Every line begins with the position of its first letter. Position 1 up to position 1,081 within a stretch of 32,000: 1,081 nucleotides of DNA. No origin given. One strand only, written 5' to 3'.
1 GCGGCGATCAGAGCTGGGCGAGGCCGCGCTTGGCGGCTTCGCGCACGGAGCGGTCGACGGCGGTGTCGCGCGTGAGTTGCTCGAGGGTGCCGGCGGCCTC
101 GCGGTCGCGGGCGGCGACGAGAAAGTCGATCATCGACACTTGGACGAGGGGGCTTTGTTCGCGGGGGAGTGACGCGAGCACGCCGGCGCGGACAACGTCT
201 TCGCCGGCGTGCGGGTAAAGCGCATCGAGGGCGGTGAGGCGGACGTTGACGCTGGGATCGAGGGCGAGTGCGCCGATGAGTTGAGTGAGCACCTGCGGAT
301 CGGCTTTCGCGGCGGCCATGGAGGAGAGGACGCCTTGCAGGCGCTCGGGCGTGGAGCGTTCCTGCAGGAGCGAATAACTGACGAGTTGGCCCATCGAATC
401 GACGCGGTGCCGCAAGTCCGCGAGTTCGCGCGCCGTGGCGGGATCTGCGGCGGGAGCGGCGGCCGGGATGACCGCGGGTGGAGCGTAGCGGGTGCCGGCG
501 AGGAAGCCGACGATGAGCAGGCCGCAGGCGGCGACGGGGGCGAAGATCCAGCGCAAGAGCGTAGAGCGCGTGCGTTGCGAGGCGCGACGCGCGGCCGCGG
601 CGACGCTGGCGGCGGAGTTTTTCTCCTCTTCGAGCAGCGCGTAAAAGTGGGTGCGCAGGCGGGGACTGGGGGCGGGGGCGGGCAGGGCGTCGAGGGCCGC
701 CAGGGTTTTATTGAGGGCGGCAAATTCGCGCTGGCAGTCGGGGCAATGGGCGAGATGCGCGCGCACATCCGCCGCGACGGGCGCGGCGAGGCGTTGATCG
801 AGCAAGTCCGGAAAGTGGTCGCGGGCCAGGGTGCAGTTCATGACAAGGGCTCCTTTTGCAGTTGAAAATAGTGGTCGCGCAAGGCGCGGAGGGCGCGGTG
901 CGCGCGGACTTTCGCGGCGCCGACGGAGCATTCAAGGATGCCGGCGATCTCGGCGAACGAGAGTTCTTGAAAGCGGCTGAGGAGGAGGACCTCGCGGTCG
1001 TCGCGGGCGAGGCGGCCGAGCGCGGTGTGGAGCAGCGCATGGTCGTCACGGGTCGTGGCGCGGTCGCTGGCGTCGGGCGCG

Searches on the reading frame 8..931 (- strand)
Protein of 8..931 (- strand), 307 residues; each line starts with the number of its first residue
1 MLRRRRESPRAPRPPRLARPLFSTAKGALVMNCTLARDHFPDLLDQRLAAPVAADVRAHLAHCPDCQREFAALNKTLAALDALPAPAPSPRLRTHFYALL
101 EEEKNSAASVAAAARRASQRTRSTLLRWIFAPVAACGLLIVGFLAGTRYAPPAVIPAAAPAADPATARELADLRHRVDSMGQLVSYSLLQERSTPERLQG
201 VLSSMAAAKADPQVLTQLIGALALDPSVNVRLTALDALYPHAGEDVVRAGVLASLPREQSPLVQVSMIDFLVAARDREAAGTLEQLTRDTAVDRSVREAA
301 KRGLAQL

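Call 17: search_protein_families(library=pfam, proteins=[window:8-931:-], max_evalue=0.001)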
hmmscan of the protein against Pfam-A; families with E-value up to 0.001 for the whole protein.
window:8-931:- (307 aa): 1 family
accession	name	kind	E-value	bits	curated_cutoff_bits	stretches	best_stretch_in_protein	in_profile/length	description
PF13490.11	zf-HC2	-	8.8e-07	29.4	22.2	1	33-67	1-35/35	Putative zinc-finger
